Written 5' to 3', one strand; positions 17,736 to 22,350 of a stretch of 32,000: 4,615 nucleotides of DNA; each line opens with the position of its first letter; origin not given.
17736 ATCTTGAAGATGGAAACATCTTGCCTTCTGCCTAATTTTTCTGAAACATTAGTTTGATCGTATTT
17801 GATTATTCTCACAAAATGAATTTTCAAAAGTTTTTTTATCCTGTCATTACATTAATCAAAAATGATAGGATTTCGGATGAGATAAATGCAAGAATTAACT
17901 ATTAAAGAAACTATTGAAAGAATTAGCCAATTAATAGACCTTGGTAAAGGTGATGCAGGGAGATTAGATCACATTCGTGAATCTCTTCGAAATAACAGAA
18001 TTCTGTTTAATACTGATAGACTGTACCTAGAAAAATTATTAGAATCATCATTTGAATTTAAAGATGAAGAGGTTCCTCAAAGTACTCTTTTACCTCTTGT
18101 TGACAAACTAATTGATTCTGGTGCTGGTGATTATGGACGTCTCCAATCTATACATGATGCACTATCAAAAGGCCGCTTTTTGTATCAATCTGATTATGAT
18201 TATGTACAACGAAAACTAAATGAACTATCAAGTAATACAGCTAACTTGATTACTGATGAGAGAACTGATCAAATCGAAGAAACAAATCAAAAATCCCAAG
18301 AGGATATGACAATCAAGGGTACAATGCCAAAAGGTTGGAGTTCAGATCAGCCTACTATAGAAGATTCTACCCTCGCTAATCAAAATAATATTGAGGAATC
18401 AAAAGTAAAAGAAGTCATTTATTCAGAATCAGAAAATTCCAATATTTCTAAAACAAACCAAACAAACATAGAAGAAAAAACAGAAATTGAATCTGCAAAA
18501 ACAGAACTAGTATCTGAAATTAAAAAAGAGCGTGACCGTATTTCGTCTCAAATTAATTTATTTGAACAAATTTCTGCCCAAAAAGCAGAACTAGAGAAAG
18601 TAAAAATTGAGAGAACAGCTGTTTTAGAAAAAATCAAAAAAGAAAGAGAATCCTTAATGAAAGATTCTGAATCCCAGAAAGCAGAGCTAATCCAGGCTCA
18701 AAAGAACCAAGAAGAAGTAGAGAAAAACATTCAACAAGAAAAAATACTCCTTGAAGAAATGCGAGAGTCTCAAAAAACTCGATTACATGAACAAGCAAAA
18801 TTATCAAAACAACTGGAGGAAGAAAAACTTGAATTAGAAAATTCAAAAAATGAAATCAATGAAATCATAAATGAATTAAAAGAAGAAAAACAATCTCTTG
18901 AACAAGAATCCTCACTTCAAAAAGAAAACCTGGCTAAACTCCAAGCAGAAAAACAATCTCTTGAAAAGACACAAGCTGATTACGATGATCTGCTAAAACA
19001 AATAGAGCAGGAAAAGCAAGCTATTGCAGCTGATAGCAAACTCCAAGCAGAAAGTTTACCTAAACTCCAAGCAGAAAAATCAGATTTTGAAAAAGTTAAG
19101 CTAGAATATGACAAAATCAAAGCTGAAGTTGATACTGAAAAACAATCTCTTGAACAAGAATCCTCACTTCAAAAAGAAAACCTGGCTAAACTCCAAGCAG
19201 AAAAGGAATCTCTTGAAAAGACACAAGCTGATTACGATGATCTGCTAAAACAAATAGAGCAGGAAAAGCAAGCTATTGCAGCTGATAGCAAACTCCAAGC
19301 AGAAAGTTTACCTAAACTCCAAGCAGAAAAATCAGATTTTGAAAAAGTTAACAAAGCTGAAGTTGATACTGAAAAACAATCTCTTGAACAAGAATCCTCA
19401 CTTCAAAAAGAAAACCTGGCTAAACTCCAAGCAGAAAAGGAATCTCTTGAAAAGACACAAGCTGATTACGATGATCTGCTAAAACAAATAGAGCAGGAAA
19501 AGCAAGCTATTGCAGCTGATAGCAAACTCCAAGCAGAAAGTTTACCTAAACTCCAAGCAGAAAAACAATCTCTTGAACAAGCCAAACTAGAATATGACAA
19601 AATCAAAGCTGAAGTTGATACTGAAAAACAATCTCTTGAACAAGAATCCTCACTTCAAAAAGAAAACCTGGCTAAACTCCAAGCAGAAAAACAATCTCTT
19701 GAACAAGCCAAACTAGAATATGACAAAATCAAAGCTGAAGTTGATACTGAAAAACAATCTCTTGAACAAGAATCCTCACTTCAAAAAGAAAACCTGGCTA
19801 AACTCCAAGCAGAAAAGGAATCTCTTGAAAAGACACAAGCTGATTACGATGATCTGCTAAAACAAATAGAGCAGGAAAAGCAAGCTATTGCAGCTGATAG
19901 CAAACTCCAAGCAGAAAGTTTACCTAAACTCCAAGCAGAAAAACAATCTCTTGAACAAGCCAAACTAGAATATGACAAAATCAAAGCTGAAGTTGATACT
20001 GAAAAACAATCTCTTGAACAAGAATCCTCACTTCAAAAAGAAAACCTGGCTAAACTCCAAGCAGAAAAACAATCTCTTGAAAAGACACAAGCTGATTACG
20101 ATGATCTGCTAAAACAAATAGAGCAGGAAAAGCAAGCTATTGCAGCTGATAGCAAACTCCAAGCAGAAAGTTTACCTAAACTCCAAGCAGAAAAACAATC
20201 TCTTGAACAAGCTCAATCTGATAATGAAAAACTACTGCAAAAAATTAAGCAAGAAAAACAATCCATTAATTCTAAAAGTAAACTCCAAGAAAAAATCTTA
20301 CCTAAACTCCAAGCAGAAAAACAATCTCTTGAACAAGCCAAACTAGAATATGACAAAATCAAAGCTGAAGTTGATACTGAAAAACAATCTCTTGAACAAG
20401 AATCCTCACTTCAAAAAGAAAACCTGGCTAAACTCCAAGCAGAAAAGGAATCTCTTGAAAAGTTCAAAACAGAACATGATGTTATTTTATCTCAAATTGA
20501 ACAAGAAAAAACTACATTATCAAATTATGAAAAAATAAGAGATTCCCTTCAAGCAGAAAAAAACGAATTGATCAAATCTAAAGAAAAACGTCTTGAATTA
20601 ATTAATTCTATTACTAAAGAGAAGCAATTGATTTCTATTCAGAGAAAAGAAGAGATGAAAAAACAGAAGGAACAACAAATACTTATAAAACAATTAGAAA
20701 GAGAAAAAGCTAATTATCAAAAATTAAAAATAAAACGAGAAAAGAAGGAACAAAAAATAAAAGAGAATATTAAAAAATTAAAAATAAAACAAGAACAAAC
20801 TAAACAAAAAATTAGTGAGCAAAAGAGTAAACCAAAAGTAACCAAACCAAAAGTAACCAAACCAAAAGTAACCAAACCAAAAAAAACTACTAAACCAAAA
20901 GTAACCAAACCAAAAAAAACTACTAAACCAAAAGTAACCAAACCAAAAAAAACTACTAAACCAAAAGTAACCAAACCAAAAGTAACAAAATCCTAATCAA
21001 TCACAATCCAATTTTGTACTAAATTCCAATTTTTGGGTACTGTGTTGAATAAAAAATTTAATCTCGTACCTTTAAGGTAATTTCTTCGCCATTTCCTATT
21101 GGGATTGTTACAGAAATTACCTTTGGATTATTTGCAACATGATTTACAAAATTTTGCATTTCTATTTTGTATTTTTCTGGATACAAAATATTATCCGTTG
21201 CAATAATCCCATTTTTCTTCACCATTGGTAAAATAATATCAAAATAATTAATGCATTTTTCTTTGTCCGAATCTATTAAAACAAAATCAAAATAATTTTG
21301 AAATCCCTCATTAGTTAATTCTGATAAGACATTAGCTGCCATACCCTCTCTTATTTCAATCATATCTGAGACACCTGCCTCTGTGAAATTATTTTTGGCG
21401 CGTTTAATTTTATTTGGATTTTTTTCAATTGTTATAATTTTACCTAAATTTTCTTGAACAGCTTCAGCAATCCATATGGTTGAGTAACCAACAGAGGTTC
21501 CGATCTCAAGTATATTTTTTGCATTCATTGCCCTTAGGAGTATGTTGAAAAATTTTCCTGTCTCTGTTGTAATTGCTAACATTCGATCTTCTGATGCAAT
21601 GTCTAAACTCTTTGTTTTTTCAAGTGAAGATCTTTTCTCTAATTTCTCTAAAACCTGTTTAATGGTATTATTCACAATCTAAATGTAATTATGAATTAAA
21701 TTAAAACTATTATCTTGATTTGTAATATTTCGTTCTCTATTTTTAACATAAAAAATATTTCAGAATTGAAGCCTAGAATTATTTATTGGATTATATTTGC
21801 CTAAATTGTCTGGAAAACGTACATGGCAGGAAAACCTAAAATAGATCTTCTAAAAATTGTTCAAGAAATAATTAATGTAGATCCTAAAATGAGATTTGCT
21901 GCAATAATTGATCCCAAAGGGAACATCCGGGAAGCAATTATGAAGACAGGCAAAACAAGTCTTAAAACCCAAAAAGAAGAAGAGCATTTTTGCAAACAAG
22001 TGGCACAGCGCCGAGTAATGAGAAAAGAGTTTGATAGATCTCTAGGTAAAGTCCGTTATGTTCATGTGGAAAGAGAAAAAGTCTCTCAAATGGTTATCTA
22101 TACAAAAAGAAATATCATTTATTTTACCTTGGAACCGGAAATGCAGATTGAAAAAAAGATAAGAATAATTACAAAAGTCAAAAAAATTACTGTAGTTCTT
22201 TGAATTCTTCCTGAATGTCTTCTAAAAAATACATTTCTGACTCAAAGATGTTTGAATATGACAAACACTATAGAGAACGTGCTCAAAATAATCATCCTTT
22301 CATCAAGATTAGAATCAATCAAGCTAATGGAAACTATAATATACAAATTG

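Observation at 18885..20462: Recently homogenised modular tandem array (252-nt units built from four 21-residue blocks) inside a coiled-coil gene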

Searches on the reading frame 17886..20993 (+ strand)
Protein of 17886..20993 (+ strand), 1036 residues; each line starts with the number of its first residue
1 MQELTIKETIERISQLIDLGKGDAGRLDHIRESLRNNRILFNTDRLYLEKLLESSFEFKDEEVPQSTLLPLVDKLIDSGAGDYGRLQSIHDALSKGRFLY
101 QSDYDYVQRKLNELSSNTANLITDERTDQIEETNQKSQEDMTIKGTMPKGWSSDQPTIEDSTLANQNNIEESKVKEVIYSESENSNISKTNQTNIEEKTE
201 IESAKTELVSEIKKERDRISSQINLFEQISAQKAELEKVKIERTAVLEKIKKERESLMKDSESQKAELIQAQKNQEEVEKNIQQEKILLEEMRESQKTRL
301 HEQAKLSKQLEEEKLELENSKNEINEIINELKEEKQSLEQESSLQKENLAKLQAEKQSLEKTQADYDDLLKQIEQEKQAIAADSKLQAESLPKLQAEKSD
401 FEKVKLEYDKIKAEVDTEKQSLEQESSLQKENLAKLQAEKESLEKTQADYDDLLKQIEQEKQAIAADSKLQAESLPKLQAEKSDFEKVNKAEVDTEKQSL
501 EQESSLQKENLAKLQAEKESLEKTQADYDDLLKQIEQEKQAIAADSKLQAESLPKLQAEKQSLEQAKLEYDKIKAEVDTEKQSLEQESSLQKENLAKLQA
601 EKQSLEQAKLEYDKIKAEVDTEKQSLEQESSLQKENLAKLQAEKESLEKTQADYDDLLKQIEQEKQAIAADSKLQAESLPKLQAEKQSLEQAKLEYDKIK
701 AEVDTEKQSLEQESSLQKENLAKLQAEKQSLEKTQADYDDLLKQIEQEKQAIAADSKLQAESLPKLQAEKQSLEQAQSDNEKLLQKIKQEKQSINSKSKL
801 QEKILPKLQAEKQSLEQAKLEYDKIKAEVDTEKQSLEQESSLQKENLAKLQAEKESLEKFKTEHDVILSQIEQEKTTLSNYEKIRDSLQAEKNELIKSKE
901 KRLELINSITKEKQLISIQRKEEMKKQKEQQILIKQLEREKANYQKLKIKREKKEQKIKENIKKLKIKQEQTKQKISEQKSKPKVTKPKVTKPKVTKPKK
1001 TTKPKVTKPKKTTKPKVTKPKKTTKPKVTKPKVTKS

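Call 7: search_protein_families(library=pfam, proteins=[window:17886-20993:+], max_evalue=0.01)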
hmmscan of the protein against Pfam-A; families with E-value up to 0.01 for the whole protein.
window:17886-20993:+ (1036 aa): 1 family
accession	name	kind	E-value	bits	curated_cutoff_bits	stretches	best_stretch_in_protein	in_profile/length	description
PF07328.17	VirD1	-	3.3e-08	34.1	28.2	0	347-373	99-125/142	T-DNA border endonuclease VirD1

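Call 20: search_protein_families(library=ncbifam, proteins=[window:17886-20993:+], max_evalue=1)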
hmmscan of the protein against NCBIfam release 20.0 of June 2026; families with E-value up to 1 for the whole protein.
window:17886-20993:+ (1036 aa): 2 families
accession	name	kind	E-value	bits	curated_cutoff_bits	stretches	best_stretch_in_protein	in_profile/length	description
TIGR02168.1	SMC_prok_B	equivalog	0.52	7.9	567.35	2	489-746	247-511/1181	chromosome segregation protein SMC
TIGR02169.1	SMC_prok_A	equivalog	0.82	7.2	729.4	0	247-505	684-951/1165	chromosome segregation protein SMC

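Call 25: find_encoding_contigs(protein=window:17886-20993:+, flank=3000, max_places=6)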
Protein window:17886-20993:+ (1036 aa): no gene with exactly this product is on record in the collection.

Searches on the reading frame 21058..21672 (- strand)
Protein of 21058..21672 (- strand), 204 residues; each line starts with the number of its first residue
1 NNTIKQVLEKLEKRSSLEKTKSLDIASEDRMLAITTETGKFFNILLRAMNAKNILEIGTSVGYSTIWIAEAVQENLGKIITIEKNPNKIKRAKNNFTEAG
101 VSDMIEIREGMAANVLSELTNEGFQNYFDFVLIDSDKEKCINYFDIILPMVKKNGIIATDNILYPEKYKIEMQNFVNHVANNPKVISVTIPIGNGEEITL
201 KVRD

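Call 7: search_protein_families(library=pfam, proteins=[window:21058-21672:-], max_evalue=0.01)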
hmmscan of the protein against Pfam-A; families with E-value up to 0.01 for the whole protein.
window:21058-21672:- (204 aa): 10 families
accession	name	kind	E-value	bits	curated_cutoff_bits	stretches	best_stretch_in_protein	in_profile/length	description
PF01596.23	Methyltransf_3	-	6.9e-37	127.2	22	1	29-200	23-202/204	O-methyltransferase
PF13578.12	Methyltransf_24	-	3.5e-17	63.6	26.3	1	55-162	1-105/105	Methyltransferase domain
PF13847.12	Methyltransf_31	-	4.5e-07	30.1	27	1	51-183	4-126/145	Methyltransferase domain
PF01135.25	PCMT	-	1.4e-06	28.7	20.3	1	45-104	68-126/210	Protein-L-isoaspartate(D-aspartate) O-methyltransferase (PCMT)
PF02475.24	TRM5-TYW2_MTfase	-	8.6e-05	23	28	1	52-167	38-142/164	TRM5/TYW2 methyltransferase domain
PF13649.12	Methyltransf_25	-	0.00056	21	27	1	54-132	1-69/97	Methyltransferase domain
PF03602.21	Cons_hypoth95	-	0.00078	19.6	24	1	40-169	31-154/182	Conserved hypothetical protein 95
PF01189.24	Methyltr_RsmB-F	-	0.00098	19.3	27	1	44-135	2-87/199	16S rRNA methyltransferase RsmB/F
PF12847.13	Methyltransf_18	-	0.0025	18.3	27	1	51-117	15-79/151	Methyltransferase domain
PF02254.24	TrkA_N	-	0.0088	16.8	23.8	0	68-103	13-48/116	TrkA-N domain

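Call 27: find_encoding_contigs(protein=window:21058-21672:-, flank=10000, max_places=6)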
Protein window:21058-21672:- (204 aa): no gene with exactly this product is on record in the collection.

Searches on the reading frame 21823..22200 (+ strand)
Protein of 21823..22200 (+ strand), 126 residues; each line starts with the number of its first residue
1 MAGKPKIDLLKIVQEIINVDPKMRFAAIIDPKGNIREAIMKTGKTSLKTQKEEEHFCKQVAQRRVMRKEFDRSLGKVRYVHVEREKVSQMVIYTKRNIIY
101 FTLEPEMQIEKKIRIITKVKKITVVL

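Call 7: search_protein_families(library=pfam, proteins=[window:21823-22200:+], max_evalue=0.01)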
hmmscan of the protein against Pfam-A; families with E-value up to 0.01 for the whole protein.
window:21823-22200:+ (126 aa): 2 families
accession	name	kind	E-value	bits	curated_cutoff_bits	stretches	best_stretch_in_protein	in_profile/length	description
PF20364.3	DUF6659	-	4.8e-11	43.4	27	1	17-121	16-121/131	Family of unknown function (DUF6659)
PF14779.12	BBS1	-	0.0038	17.2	27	1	47-121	154-228/254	Ciliary BBSome complex subunit 1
